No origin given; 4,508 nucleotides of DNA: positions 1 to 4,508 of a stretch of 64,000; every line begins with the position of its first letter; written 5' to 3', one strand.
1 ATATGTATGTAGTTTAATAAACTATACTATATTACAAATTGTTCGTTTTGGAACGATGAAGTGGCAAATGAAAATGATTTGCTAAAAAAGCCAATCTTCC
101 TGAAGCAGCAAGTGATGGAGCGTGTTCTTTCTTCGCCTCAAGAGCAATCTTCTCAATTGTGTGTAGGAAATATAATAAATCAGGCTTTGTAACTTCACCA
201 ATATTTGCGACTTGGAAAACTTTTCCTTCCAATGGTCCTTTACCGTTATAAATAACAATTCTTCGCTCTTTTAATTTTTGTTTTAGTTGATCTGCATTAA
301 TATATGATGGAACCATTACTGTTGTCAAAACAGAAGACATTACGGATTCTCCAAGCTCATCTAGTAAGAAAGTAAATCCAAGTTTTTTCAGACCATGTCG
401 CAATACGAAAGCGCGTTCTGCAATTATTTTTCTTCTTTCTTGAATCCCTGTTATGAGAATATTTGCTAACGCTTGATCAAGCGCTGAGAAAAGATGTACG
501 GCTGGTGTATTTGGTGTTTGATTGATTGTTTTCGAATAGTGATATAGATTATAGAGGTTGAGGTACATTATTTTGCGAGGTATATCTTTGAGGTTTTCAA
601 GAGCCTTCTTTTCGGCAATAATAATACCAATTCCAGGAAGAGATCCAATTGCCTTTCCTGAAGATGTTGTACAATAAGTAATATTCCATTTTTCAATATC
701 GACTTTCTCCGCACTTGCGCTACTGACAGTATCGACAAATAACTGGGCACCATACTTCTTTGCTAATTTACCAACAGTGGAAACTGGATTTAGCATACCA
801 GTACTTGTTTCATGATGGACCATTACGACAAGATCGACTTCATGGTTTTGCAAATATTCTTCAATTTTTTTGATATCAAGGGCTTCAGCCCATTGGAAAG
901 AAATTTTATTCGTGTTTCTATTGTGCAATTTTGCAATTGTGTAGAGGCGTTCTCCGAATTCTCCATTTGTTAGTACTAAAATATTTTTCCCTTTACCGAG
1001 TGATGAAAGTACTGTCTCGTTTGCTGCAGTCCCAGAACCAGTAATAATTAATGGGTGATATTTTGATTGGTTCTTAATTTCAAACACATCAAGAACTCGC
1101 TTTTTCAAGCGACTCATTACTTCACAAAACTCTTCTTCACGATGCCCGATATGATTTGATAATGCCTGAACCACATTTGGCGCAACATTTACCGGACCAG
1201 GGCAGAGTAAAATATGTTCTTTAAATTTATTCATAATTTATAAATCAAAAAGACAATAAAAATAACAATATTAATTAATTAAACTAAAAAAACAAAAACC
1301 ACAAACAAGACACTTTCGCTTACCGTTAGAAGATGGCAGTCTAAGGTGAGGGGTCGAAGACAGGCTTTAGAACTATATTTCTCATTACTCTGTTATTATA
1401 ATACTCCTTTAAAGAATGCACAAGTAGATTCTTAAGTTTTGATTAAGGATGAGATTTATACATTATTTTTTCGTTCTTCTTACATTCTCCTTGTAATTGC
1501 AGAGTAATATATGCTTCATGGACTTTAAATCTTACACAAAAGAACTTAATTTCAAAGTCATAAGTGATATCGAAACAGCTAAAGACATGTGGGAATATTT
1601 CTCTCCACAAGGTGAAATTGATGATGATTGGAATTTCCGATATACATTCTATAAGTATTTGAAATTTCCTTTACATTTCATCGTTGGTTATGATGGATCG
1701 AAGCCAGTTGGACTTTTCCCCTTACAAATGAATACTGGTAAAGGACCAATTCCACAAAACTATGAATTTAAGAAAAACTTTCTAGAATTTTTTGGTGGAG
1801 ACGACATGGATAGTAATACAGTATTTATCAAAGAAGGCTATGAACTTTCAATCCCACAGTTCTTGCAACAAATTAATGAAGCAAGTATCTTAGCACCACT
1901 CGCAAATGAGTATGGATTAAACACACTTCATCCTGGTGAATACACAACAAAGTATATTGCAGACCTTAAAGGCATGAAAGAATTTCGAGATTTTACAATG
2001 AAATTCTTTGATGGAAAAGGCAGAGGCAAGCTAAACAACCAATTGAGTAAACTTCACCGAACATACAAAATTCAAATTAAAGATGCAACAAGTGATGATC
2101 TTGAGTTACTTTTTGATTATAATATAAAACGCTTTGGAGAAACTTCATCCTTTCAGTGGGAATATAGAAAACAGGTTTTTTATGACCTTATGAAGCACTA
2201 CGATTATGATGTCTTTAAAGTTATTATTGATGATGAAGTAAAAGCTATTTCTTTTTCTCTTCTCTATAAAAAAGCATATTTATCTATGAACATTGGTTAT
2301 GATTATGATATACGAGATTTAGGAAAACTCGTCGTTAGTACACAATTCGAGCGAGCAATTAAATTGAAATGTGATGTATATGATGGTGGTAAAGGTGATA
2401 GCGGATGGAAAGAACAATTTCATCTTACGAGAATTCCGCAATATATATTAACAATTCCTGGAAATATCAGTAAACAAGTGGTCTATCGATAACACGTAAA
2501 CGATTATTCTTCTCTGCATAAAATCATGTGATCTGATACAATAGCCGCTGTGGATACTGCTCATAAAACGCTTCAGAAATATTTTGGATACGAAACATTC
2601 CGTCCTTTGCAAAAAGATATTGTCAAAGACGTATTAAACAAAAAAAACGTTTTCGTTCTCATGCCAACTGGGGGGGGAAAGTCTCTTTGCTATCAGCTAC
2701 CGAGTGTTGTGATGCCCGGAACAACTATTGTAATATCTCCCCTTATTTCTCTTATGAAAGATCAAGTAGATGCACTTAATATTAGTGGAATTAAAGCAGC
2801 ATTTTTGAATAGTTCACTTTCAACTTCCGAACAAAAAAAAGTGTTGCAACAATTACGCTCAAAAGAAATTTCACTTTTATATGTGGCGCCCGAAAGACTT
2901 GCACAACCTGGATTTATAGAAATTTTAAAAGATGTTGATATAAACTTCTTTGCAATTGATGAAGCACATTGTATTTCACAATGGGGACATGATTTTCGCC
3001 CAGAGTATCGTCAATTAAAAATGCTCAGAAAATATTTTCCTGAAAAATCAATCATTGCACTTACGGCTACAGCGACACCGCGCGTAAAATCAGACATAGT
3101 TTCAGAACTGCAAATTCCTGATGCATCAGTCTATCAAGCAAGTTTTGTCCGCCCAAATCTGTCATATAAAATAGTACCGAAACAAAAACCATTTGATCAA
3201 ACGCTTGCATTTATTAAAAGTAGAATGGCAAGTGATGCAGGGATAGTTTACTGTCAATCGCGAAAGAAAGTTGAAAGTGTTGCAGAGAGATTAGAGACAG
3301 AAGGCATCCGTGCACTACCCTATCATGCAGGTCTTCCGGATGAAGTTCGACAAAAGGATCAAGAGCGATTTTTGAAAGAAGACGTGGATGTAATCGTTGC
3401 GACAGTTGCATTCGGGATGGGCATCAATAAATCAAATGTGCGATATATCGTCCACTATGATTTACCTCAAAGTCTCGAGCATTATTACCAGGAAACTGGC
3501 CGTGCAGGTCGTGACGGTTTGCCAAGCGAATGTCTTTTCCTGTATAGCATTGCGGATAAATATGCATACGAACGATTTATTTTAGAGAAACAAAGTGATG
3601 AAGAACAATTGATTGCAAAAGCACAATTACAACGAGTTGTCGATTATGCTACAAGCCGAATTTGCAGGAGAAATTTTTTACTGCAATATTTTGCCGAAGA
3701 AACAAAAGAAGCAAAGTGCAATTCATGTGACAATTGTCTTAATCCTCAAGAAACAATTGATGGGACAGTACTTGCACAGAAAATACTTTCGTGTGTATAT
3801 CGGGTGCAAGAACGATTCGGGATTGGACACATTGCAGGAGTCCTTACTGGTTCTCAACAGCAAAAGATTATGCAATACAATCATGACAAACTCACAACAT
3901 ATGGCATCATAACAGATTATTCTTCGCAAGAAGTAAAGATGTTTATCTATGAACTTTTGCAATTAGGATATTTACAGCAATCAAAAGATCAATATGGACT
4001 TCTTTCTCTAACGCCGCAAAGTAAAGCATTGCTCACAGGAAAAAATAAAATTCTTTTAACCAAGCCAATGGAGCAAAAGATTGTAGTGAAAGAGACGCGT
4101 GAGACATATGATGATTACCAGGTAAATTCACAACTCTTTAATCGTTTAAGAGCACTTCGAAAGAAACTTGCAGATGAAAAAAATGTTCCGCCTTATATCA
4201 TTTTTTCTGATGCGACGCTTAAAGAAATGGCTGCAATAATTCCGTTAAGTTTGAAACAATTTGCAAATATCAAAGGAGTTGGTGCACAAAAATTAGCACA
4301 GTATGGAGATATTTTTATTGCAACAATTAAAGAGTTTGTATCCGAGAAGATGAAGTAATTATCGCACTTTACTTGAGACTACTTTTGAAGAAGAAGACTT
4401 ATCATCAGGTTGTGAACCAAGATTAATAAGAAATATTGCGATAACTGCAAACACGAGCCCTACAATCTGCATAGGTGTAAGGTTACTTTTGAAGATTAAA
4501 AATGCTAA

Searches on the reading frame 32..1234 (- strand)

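Call 44: search_protein_families(library=pfam, proteins=[window:32-1234:-], max_evalue=0.00001)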
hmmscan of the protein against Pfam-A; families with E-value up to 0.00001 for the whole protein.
window:32-1234:- (400 aa): 2 families
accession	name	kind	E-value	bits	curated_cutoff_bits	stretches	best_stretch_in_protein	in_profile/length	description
PF00266.25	Aminotran_5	-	1.5e-26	93.7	21.5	1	27-332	32-339/371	Aminotransferase class-V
PF00155.27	Aminotran_1_2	-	3.1e-07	30.4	19.7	1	43-335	47-337/361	Aminotransferase class I and II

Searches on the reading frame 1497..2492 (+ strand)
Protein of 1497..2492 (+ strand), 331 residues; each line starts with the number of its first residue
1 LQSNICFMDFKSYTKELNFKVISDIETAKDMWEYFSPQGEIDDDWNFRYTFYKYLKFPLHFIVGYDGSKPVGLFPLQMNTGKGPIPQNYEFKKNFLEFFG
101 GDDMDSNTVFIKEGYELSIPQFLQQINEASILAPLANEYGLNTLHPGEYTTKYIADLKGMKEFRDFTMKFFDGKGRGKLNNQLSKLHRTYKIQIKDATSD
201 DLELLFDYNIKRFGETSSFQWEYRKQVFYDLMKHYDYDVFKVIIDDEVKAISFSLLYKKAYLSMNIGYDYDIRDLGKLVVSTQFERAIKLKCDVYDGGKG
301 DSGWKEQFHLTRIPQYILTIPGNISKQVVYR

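Call 44: search_protein_families(library=pfam, proteins=[window:1497-2492:+], max_evalue=0.00001)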
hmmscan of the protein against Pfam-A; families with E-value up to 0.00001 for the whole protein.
window:1497-2492:+ (331 aa): 1 family
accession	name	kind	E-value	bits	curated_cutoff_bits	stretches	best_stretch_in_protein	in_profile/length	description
PF13480.13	Acetyltransf_6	-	1e-12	48.8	22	1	174-306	2-143/143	Acetyltransferase (GNAT) domain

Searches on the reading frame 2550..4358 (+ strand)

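Call 44: search_protein_families(library=pfam, proteins=[window:2550-4358:+], max_evalue=0.00001)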
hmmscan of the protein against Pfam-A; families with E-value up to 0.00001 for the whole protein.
window:2550-4358:+ (602 aa): 6 families
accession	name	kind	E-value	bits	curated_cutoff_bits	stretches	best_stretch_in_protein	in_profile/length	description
PF09382.16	RQC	-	3e-36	124.1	23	1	399-509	1-111/114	RQC domain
PF00270.35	DEAD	-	3.1e-28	99.1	26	1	18-178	1-163/167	DEAD/DEAH box helicase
PF00271.37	Helicase_C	-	5.9e-26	91.3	23.5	1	226-323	13-110/110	Helicase conserved C-terminal domain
PF00570.28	HRDC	-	3.6e-22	78.6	23.8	1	528-593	3-68/68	HRDC domain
PF16124.10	RecQ_Zn_bind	-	7.5e-14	52.7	25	1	336-397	3-66/66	RecQ zinc-binding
PF04851.21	ResIII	-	9.9e-07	29.2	22.5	1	17-175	4-162/164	Type III restriction enzyme, res subunit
